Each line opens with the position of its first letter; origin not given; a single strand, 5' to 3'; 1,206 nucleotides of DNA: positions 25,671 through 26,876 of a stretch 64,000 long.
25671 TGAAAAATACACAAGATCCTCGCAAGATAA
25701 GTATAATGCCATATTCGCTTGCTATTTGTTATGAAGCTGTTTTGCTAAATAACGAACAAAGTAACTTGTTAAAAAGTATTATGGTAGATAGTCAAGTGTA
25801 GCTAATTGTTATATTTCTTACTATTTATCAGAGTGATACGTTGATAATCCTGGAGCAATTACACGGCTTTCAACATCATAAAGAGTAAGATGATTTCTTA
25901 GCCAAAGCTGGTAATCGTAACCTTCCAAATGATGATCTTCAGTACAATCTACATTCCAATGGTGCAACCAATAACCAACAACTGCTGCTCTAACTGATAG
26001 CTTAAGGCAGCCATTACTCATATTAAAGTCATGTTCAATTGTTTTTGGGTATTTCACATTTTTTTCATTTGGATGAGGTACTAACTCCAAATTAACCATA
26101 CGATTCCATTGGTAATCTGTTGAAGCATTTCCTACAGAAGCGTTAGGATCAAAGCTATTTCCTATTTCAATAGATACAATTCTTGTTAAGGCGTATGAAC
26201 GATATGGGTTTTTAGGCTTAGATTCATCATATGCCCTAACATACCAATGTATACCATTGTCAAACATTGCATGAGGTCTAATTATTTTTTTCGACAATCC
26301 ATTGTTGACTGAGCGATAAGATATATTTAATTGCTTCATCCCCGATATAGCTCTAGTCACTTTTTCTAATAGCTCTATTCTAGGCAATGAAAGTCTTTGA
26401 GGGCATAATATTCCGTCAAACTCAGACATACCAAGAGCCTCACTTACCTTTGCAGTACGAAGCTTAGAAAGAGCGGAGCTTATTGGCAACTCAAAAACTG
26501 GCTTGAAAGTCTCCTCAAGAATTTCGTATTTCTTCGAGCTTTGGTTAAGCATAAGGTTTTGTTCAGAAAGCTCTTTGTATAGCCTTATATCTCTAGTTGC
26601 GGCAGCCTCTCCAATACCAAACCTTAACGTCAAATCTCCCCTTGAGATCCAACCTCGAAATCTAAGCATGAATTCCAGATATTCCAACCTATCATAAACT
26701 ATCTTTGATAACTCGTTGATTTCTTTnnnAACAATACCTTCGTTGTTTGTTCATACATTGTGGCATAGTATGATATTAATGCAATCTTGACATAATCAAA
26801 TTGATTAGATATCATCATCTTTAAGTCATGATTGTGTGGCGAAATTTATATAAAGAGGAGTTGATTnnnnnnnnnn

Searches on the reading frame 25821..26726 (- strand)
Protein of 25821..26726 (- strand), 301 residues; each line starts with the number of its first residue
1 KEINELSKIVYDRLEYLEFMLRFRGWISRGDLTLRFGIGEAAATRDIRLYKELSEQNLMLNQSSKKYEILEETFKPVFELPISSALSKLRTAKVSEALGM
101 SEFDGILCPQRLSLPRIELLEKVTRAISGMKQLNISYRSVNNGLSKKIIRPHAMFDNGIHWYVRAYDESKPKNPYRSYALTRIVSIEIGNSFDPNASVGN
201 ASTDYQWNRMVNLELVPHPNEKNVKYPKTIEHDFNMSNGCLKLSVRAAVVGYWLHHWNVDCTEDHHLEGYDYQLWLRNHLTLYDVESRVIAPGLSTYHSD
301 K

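Call 64: search_protein_families(library=pfam, proteins=[window:25821-26726:-], max_evalue=0.001)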
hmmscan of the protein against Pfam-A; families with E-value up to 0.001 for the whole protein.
window:25821-26726:- (301 aa): 1 family
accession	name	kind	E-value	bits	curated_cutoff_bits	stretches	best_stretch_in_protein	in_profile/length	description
PF13280.12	WYL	-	4.7e-09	36.6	21.8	1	118-188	1-70/70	WYL domain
